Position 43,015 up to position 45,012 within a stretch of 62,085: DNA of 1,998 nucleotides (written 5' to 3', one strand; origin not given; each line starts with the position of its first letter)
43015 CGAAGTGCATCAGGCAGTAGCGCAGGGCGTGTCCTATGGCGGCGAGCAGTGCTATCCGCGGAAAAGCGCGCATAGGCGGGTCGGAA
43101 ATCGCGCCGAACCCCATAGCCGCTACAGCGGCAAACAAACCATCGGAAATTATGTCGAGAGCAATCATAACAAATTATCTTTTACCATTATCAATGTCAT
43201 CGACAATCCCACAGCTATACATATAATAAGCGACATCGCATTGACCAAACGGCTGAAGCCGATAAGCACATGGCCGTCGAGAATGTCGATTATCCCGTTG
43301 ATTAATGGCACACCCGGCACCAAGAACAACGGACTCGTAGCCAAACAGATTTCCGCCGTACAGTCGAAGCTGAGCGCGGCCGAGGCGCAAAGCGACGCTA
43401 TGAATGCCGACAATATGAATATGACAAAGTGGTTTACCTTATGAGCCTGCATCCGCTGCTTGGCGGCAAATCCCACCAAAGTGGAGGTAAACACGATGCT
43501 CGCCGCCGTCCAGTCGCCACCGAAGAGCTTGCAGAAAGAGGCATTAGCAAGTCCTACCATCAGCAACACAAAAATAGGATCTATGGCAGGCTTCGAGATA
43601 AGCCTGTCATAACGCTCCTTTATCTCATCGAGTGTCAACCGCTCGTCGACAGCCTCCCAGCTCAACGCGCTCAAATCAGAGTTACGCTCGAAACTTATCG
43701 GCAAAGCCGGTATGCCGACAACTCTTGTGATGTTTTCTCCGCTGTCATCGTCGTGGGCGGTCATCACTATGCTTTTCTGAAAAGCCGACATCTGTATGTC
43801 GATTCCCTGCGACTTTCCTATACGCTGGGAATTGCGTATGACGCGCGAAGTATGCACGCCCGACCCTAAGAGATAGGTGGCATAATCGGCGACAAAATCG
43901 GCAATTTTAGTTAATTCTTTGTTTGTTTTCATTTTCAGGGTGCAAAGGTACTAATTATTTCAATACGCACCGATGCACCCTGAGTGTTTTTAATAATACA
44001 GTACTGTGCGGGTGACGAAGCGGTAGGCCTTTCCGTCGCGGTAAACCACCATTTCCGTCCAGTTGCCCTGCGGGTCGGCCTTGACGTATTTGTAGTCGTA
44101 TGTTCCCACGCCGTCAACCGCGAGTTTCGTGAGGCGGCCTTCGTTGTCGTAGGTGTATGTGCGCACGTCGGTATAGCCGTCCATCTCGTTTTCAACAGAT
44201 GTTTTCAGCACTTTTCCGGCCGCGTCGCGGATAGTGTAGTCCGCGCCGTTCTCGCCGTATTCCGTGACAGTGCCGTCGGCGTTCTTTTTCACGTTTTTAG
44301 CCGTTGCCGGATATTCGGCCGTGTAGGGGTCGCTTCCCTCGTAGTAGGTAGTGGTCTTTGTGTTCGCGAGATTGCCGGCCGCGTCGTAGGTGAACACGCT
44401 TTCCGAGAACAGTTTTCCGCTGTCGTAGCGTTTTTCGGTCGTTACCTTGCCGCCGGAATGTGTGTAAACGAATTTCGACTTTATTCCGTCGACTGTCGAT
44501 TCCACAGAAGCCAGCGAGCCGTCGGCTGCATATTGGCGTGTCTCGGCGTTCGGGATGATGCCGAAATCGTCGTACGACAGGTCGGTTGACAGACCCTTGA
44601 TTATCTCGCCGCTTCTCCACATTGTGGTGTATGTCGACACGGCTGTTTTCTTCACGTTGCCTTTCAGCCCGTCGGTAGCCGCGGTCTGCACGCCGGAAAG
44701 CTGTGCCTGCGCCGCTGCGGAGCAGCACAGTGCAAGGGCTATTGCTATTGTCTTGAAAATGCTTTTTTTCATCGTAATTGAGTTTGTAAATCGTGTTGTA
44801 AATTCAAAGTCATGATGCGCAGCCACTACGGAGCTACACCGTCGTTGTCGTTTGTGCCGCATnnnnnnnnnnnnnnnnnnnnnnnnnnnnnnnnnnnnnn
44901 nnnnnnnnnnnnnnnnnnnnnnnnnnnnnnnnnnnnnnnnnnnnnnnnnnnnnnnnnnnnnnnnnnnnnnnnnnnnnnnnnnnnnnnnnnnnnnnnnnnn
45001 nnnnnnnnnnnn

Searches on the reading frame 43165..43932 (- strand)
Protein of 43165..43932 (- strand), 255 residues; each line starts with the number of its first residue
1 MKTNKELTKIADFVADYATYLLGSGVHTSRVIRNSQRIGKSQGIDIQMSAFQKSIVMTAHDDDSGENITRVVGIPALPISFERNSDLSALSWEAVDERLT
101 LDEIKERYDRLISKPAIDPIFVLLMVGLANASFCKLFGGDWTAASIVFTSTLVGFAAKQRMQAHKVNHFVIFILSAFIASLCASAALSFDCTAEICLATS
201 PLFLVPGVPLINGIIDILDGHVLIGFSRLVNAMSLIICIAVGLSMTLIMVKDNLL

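Call 16: search_protein_families(library=pfam, proteins=[window:43165-43932:-], max_evalue=0.01)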
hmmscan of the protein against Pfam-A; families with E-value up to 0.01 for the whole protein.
window:43165-43932:- (255 aa): 2 families
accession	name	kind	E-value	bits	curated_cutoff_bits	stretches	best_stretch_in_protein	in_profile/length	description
PF06738.18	ThrE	-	6.7e-50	170.2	26.3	1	12-247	1-238/241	Putative threonine/serine exporter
PF12821.13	ThrE_2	-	0.0015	19.2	27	1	128-247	7-127/129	Threonine/Serine exporter, ThrE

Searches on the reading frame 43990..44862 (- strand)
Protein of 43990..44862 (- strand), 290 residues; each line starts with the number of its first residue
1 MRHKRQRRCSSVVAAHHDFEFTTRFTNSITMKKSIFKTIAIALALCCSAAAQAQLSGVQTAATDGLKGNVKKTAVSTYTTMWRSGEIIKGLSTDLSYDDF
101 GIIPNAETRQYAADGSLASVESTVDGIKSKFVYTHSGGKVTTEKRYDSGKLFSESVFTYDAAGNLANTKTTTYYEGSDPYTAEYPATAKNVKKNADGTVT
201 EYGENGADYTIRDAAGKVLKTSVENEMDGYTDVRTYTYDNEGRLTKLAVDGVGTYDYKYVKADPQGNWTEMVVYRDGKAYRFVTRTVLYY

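Call 16: search_protein_families(library=pfam, proteins=[window:43990-44862:-], max_evalue=0.01)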
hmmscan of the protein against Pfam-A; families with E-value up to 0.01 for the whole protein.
window:43990-44862:- (290 aa): 1 family
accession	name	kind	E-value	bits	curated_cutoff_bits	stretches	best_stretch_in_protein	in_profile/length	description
PF05593.20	RHS_repeat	-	1.1e-07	32.5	22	1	213-253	2-36/38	RHS Repeat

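Call 33: find_encoding_contigs(protein=window:43990-44862:-, flank=4000, max_places=10)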
Protein window:43990-44862:- (290 aa): no gene with exactly this product is on record in the collection.

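Call 51: find_encoding_contigs(protein=window:43990-44772:-, flank=3000, max_places=10)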
Protein window:43990-44772:- (260 aa): 22 contigs read that carry it; 10 places shown.
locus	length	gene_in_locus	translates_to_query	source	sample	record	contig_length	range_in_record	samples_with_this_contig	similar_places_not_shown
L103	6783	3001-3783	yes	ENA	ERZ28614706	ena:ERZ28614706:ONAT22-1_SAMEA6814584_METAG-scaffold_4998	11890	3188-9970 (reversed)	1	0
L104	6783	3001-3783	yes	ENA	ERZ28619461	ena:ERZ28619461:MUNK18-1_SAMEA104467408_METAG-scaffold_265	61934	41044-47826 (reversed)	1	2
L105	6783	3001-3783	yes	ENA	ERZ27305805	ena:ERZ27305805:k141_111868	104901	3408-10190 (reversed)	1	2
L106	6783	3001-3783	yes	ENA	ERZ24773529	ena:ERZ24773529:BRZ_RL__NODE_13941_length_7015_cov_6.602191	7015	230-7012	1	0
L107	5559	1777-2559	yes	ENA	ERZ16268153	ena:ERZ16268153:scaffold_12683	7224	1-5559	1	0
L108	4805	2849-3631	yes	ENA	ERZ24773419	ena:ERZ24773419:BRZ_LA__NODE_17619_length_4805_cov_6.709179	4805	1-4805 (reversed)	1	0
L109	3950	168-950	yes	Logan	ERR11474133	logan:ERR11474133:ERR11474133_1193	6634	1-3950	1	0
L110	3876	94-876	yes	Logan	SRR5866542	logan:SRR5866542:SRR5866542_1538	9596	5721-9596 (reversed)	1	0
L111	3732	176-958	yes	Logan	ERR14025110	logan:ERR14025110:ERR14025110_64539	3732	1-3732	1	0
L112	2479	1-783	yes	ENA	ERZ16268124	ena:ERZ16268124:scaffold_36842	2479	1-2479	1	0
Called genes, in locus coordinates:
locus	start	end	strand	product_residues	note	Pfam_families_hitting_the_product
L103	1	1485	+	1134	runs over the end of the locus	?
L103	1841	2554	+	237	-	-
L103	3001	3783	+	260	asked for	PF05593:RHS_repeat (faint)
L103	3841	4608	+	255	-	PF06738:ThrE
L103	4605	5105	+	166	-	PF12821:ThrE_2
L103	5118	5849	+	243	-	PF19540:DUF6064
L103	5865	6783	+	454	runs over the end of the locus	PF17125:Methyltr_RsmF_N, PF01189:Methyltr_RsmB-F, PF13636:Methyltranf_PUA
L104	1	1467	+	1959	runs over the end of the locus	PF00801:PKD (faint), PF13517:FG-GAP_3 (weak), PF18911:PKD_4 (faint), PF13517:FG-GAP_3 (weak)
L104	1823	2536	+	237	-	-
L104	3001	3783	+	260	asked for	PF05593:RHS_repeat (faint)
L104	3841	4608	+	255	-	PF06738:ThrE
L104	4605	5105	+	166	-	PF12821:ThrE_2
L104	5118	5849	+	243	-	PF19540:DUF6064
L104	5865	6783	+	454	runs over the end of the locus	PF17125:Methyltr_RsmF_N, PF01189:Methyltr_RsmB-F, PF13636:Methyltranf_PUA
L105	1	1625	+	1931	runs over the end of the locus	PF01839:FG-GAP (faint), PF13517:FG-GAP_3 (weak), PF18911:PKD_4 (faint), PF13517:FG-GAP_3 (weak)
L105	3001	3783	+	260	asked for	PF05593:RHS_repeat (faint)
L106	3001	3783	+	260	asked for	PF05593:RHS_repeat (faint)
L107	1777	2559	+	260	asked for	PF05593:RHS_repeat (faint)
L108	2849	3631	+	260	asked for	PF05593:RHS_repeat (faint)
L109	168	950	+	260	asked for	PF05593:RHS_repeat (faint)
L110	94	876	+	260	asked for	PF05593:RHS_repeat (faint)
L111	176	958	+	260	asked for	PF05593:RHS_repeat (faint)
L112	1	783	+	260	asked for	PF05593:RHS_repeat (faint)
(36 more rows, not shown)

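Call 66: find_related_loci(query=window:43990-44772:-, collection=metagenome_contigs, flank=4000)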
Query window:43990-44772:- (260 aa) in metagenome_contigs; peptide patterns used: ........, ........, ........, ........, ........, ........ (x = any residue, [..] = any of these).
244 stretches matched a pattern; 3 encode a relative of the query (tblastn E <= 1e-3); 2 distinct loci.
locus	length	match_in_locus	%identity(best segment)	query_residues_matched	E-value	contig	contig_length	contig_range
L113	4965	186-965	100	1-260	1e-176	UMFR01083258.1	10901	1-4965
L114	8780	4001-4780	100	1-260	6e-174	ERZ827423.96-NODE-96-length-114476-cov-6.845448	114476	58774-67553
